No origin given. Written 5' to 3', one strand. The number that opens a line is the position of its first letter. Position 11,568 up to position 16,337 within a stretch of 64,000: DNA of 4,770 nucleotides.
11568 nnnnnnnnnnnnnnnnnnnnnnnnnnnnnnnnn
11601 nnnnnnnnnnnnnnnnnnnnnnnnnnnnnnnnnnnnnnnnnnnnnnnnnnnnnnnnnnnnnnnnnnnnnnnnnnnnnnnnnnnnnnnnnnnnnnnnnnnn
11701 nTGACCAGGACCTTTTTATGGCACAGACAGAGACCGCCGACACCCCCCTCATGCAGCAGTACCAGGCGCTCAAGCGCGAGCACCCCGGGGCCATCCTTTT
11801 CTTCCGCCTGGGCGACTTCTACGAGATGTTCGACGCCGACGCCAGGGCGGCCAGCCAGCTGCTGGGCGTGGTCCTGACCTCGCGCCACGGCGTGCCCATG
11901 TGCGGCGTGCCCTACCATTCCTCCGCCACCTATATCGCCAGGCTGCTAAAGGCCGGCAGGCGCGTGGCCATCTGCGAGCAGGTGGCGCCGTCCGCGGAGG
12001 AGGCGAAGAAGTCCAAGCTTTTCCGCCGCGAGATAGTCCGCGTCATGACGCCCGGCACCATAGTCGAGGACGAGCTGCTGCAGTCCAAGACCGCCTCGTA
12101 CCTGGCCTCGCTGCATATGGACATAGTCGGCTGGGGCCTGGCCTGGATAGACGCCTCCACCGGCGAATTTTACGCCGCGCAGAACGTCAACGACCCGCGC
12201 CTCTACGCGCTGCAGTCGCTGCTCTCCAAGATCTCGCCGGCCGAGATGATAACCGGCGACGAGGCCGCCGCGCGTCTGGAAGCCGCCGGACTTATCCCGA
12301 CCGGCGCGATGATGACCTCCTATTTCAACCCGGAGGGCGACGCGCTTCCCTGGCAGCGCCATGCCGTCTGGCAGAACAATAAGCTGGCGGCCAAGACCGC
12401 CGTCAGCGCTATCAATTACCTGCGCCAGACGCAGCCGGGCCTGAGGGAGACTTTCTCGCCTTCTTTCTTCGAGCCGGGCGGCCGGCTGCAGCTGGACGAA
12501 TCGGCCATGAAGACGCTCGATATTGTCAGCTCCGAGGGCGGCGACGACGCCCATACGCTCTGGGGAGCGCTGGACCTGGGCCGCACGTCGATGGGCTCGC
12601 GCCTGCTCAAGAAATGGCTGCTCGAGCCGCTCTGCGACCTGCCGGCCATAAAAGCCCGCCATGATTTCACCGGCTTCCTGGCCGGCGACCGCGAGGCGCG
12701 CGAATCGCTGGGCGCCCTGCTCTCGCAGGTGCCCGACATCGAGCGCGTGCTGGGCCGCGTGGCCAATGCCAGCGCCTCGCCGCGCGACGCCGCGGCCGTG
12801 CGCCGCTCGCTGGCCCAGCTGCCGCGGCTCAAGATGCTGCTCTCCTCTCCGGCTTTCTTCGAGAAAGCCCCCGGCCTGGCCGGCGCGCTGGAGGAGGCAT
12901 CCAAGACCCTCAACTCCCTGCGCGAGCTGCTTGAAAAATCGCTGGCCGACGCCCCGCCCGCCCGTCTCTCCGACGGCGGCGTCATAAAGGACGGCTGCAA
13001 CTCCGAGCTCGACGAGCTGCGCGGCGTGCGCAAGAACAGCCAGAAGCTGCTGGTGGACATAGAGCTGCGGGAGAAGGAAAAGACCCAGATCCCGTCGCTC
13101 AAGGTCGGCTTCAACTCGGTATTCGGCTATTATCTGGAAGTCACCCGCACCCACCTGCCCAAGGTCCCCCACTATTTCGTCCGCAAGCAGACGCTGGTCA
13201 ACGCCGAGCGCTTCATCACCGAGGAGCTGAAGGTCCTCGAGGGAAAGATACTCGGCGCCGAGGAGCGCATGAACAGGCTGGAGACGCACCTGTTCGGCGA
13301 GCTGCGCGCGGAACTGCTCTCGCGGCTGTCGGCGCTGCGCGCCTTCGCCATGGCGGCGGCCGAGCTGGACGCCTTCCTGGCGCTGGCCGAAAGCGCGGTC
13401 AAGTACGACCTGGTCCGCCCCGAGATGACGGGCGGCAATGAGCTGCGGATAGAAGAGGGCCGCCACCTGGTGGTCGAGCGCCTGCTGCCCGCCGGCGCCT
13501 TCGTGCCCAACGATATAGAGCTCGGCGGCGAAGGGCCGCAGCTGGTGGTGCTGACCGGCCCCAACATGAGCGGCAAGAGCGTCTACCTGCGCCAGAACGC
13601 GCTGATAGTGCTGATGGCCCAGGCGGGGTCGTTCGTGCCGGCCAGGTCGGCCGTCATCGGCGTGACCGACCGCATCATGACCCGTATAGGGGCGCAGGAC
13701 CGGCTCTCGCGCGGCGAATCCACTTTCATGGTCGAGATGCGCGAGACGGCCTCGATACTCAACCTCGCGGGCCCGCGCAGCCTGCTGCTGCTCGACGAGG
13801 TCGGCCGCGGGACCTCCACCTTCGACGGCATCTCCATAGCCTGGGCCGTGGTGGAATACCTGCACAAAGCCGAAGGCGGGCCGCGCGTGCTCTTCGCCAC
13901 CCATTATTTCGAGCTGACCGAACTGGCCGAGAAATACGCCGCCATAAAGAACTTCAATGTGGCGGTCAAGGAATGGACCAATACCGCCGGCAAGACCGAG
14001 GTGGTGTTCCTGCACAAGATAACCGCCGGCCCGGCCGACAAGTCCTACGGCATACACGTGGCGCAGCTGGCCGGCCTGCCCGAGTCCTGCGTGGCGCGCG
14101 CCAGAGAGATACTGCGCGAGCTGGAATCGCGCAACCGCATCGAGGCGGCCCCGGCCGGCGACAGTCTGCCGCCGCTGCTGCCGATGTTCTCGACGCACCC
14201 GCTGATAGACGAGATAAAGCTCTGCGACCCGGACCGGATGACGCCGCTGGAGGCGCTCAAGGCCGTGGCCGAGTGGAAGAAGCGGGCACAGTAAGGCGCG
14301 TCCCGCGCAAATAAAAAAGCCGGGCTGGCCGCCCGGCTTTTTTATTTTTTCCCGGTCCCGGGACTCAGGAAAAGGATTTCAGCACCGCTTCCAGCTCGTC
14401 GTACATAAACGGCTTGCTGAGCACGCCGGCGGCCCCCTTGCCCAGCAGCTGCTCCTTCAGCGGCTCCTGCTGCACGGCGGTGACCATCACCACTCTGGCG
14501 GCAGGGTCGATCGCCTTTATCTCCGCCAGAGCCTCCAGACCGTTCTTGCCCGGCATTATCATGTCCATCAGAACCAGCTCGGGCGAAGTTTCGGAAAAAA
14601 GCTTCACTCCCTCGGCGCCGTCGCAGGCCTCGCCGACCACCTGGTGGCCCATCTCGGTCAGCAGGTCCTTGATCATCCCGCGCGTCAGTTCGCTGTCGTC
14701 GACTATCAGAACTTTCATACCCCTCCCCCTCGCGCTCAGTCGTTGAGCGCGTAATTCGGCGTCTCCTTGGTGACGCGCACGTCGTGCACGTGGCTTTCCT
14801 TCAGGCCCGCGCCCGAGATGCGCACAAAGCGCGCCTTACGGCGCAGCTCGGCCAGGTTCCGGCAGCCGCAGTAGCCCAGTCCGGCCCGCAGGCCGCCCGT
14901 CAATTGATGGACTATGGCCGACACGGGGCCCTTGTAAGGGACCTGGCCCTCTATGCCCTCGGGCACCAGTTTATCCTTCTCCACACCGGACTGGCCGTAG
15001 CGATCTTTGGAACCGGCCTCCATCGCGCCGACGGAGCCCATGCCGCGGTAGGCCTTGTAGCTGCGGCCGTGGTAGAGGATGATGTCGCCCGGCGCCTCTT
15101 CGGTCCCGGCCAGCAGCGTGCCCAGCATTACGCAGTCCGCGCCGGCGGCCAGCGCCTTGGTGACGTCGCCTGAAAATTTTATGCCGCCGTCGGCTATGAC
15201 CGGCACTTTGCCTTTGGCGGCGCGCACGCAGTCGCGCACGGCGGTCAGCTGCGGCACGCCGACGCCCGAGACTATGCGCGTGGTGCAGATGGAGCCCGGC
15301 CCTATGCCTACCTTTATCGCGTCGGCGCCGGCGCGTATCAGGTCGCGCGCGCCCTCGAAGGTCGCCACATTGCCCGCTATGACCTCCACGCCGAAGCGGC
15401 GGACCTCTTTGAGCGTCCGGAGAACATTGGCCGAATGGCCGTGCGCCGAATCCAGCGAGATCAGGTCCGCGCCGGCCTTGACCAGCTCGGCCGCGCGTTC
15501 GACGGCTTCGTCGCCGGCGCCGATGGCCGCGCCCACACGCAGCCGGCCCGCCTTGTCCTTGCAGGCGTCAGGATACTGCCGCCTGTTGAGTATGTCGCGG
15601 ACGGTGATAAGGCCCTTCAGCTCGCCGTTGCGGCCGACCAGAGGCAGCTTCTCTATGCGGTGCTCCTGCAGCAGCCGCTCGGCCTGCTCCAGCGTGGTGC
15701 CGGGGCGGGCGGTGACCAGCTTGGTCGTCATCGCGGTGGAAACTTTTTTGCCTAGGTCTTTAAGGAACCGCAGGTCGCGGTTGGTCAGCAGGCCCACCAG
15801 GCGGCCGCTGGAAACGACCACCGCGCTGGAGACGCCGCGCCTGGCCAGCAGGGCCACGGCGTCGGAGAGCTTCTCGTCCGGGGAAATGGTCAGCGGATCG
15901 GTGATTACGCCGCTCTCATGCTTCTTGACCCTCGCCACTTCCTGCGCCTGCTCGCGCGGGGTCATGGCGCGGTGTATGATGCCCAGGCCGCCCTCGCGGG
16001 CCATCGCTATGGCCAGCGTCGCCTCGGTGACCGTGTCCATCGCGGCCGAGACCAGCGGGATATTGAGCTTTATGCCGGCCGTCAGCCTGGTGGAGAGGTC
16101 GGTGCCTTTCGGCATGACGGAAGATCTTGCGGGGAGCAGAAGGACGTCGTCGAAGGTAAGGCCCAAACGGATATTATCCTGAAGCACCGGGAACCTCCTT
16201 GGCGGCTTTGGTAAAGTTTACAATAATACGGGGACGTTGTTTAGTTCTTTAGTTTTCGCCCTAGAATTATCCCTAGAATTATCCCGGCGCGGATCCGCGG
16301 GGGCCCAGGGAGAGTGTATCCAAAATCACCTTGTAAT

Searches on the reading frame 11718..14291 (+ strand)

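Call 94: search_protein_families(library=pfam, proteins=[window:11718-14291:+], max_evalue=0.00001)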
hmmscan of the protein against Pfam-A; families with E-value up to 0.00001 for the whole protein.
window:11718-14291:+ (858 aa): 5 families
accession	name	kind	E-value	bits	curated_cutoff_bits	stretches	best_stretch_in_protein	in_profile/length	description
PF00488.27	MutS_V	-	1.3e-78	263.7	30.2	1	611-803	2-188/188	MutS domain V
PF05192.23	MutS_III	-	1.2e-40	140.4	34.1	1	262-557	1-194/194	MutS domain III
PF01624.25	MutS_I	-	4.3e-37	127.2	20.6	1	9-119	1-113/113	MutS domain I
PF05190.23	MutS_IV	-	3.9e-27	94.8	22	1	426-517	1-92/92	MutS family domain IV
PF05188.22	MutS_II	-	1.4e-07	32.4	25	1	127-186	1-58/133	MutS domain II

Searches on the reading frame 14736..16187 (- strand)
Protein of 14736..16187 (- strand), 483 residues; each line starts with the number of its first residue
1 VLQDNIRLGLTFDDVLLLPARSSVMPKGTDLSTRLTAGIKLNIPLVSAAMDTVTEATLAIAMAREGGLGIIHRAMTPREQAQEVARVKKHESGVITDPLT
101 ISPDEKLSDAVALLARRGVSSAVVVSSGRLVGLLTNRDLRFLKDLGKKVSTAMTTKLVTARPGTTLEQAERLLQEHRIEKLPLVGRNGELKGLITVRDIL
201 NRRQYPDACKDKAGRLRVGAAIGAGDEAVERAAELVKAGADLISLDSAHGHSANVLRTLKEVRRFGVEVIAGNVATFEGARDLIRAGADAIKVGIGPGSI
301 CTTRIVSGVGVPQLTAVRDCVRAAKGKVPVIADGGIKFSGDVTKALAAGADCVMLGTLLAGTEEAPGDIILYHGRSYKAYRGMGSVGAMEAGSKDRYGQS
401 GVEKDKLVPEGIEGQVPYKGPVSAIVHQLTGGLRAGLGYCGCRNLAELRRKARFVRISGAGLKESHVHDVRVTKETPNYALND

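Call 27: search_protein_families(library=pfam, proteins=[window:14736-16187:-], max_evalue=0.00001)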
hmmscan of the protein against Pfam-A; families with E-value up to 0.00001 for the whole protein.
window:14736-16187:- (483 aa): 4 families
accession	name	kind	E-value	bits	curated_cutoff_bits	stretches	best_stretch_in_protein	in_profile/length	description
PF00478.31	IMPDH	-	4e-158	526.3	25.6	1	9-468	1-345/345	IMP dehydrogenase / GMP reductase domain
PF00571.33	CBS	-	1.7e-24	86.3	24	2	149-202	1-54/57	CBS domain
PF03060.21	NMO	-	3.7e-15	56.6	28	1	207-366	81-232/331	Nitronate monooxygenase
PF01070.24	FMN_dh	-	4.2e-10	39.6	24.9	1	194-357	185-303/350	FMN-dependent dehydrogenase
